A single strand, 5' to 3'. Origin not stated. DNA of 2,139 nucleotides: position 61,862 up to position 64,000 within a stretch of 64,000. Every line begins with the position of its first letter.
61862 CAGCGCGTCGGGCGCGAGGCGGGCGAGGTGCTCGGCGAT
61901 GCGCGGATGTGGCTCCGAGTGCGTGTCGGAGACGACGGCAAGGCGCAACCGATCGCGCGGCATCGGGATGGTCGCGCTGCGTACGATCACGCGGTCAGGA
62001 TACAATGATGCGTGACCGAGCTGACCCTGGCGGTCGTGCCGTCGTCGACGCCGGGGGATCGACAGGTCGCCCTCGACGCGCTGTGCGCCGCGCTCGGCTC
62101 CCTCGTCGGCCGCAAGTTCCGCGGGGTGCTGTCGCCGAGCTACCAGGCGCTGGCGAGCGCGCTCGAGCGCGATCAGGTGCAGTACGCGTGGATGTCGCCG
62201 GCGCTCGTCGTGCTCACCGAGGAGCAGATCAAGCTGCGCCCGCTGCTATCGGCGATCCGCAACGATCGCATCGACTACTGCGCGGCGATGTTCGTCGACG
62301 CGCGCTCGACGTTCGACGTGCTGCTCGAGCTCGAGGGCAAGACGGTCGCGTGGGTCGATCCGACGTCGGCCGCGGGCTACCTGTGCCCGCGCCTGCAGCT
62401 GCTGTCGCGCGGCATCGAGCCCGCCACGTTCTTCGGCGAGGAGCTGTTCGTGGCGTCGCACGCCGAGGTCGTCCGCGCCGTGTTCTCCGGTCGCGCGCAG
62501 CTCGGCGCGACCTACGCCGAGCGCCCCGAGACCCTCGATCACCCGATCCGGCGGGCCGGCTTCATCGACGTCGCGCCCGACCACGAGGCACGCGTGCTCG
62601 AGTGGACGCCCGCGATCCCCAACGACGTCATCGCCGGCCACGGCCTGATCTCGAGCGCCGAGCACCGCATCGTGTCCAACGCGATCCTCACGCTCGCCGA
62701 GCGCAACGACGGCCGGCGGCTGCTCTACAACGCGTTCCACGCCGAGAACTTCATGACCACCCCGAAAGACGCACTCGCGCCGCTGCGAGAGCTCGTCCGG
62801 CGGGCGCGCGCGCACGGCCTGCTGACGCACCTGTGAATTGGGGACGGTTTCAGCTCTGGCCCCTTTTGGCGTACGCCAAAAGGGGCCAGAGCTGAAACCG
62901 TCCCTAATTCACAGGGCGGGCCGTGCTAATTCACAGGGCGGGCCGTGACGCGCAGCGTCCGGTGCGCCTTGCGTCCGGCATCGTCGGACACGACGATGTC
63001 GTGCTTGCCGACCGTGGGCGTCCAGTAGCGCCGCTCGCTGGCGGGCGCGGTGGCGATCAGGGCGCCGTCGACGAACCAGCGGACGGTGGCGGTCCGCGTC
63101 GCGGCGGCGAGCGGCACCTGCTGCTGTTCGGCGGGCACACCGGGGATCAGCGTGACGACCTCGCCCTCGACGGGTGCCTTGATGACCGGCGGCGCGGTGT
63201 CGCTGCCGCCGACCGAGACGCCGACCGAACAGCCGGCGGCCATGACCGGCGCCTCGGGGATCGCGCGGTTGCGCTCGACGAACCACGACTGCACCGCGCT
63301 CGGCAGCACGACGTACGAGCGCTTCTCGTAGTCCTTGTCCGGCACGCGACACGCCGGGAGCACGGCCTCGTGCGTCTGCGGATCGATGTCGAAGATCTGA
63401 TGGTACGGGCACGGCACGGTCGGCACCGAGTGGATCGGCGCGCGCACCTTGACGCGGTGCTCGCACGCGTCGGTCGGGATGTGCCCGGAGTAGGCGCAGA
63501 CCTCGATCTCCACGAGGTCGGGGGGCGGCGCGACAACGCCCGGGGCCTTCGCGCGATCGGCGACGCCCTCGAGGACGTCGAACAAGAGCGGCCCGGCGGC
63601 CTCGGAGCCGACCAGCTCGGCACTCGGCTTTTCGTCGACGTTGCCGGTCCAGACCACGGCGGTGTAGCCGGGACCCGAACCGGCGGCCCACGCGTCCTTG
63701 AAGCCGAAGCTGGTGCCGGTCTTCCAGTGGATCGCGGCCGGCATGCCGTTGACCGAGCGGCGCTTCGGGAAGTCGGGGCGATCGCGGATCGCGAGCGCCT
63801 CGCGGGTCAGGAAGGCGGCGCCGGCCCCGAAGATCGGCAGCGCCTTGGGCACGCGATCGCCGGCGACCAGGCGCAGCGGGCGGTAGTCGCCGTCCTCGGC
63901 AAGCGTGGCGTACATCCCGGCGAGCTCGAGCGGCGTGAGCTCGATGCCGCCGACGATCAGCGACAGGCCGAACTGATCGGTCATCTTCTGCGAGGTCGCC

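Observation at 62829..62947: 88-bp near-perfect palindrome spanning both stop codons of convergent genes, plus a 22-bp tandem duplication of the pbpC 3' end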

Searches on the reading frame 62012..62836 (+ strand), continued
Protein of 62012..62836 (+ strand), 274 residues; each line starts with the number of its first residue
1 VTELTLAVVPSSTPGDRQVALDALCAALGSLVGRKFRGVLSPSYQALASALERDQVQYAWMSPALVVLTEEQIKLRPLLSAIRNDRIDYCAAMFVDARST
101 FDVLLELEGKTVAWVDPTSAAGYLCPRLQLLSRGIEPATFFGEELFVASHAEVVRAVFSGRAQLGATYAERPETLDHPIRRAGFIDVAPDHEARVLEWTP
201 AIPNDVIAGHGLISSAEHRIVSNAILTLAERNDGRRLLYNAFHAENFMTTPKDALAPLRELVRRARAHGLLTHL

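Call 36: find_encoding_contigs(protein=P0007, flank=3000, max_places=4)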
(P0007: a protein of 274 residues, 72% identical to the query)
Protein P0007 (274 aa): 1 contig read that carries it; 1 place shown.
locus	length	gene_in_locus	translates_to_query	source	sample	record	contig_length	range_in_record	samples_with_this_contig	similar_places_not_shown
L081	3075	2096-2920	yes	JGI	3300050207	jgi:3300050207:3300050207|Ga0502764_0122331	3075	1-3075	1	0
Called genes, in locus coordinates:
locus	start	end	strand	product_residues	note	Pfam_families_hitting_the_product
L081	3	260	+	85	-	?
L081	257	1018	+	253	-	PF00561:Abhydrolase_1, PF12697:Abhydrolase_6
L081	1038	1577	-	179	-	PF00149:Metallophos (faint), PF12850:Metallophos_2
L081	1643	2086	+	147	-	-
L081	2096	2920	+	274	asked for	PF12974:Phosphonate-bd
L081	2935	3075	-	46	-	?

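Call 39: list_cluster_members(proteins=[P0001, P0002])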
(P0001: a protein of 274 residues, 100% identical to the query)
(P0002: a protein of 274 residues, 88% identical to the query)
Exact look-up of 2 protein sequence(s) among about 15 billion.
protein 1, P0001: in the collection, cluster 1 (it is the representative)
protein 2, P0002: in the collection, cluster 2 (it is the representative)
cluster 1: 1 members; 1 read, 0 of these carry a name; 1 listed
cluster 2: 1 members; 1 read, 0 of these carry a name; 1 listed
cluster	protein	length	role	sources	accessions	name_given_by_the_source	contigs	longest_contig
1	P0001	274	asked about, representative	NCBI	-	-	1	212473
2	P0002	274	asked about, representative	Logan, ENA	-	-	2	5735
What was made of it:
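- Tried and rejected: The cluster has a single NCBI member with no accession (call 39).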

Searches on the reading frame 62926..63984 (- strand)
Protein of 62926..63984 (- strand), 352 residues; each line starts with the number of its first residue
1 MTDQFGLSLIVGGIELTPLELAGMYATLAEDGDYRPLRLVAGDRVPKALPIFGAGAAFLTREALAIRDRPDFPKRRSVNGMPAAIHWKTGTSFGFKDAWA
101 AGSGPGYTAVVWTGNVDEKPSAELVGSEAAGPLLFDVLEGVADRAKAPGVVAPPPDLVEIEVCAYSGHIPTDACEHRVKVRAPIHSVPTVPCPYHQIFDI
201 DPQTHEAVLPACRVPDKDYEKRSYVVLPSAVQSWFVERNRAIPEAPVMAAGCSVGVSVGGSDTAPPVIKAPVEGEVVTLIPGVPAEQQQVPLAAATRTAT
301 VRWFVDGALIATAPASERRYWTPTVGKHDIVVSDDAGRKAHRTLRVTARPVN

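Call 12: search_protein_families(library=pfam, proteins=[window:62926-63984:-])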
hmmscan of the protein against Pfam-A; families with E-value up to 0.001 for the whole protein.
window:62926-63984:- (352 aa): 2 families
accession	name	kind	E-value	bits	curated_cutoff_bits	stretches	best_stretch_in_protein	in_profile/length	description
PF06832.18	BiPBP_C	-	8e-17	61.4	26.8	1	262-341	8-87/90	Penicillin-Binding Protein C-terminus Family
PF00905.27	Transpeptidase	-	5.8e-05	22.9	22.1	1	13-105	159-266/299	Penicillin binding protein transpeptidase domain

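Call 37: find_homologous_proteins(query=window:62929-63984:-, max_evalue=1e-40)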
Query window:62929-63984:- (352 aa): 86 proteins with E <= 1e-40 among 8000 candidates.
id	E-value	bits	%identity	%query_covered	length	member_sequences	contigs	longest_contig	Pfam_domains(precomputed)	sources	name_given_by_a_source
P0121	2.5e-152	525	69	97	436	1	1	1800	PF06832.19,PF00905.28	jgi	jgi:penicillin-binding protein 1C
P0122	1.4e-150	519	66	97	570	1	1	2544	PF06832.19,PF00905.28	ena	-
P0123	2.9e-150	518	69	97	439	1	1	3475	PF06832.19,PF00905.28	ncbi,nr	ncbi:MAG TPA: penicillin-binding transpeptidase domain-containing protein, partial [Kofleriaceae bac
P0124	1.5e-149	516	67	99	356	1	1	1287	PF06832.19,PF00905.28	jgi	jgi:penicillin-binding protein 1C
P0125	7.7e-149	514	67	98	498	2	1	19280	PF06832.19,PF00905.28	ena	-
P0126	5.8e-147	507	66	97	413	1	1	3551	PF06832.19,PF00905.28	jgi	jgi:penicillin-binding protein 1C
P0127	1.3e-146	506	67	97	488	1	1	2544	PF06832.19,PF00905.28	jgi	-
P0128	7.4e-142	491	64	97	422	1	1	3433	PF06832.19,PF00905.28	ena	-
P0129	8.6e-142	490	65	98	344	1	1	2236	PF06832.19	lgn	-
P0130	9.0e-142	490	64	97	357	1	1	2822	PF06832.19,PF00905.28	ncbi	-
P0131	1.3e-141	490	64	97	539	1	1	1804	PF06832.19,PF00905.28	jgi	jgi:penicillin-binding protein 1C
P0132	1.9e-141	489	65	97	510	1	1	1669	PF06832.19,PF00905.28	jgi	jgi:penicillin-binding protein 1C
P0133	4.3e-140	485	64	97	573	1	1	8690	PF06832.19,PF00905.28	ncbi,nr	ncbi:MAG TPA: penicillin-binding transpeptidase domain-containing protein, partial [Kofleriaceae bac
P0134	2.9e-139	482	63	98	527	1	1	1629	PF06832.19,PF00905.28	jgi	jgi:penicillin-binding protein 1C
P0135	2.1e-138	479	65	95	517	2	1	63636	PF06832.19,PF00905.28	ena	-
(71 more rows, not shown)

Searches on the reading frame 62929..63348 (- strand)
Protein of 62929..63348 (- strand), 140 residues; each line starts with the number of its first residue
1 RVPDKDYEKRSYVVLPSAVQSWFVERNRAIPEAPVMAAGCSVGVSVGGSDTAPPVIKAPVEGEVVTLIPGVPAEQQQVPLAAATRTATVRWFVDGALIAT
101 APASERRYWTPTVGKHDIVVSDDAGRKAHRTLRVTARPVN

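Call 63: find_homologous_proteins(query=window:62929-63348:-, max_evalue=1e-20)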
Query window:62929-63348:- (140 aa): 29 proteins with E <= 1e-20 among 95 candidates.
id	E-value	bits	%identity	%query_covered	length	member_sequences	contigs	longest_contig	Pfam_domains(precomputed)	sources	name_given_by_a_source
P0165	3.6e-47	178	64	96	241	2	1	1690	PF06832.19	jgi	jgi:penicillin-binding protein 1C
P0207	9.8e-45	170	61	96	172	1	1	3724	PF06832.19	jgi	jgi:penicillin-binding protein 1C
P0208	3.3e-43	165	59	99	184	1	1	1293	PF06832.19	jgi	jgi:penicillin-binding protein 1C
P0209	4.0e-43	165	57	96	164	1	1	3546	PF06832.19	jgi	jgi:penicillin-binding protein 1C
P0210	1.5e-42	163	61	96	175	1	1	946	PF06832.19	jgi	jgi:penicillin-binding protein 1C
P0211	1.7e-42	162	62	94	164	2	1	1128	PF06832.19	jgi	jgi:penicillin-binding protein 1C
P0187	2.4e-41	159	58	94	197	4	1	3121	PF06832.19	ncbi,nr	ncbi:MAG TPA: hypothetical protein VFQ65_15900, partial [Kofleriaceae bacterium]|nr:hypothetical pro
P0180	2.6e-41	159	57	93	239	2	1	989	PF06832.19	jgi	jgi:penicillin-binding protein 1C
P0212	9.6e-41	157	57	93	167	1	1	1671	PF06832.19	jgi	jgi:penicillin-binding protein 1C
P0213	2.1e-40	156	64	86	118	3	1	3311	PF06832.19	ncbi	-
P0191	1.6e-39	153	56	96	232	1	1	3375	PF06832.19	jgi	jgi:penicillin-binding protein 1C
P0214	7.4e-39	151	56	94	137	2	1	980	PF06832.19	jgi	jgi:penicillin-binding protein 1C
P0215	1.2e-38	150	61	86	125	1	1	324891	PF06832.19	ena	-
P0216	4.4e-38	148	53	96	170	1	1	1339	PF06832.19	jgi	jgi:penicillin-binding protein 1C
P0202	2.8e-37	146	54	96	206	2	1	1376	PF06832.19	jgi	jgi:penicillin-binding protein 1C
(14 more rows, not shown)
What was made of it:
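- Tried and rejected: A third protein search with the pbpC C-terminus gave nothing closer than 64% (call 63).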
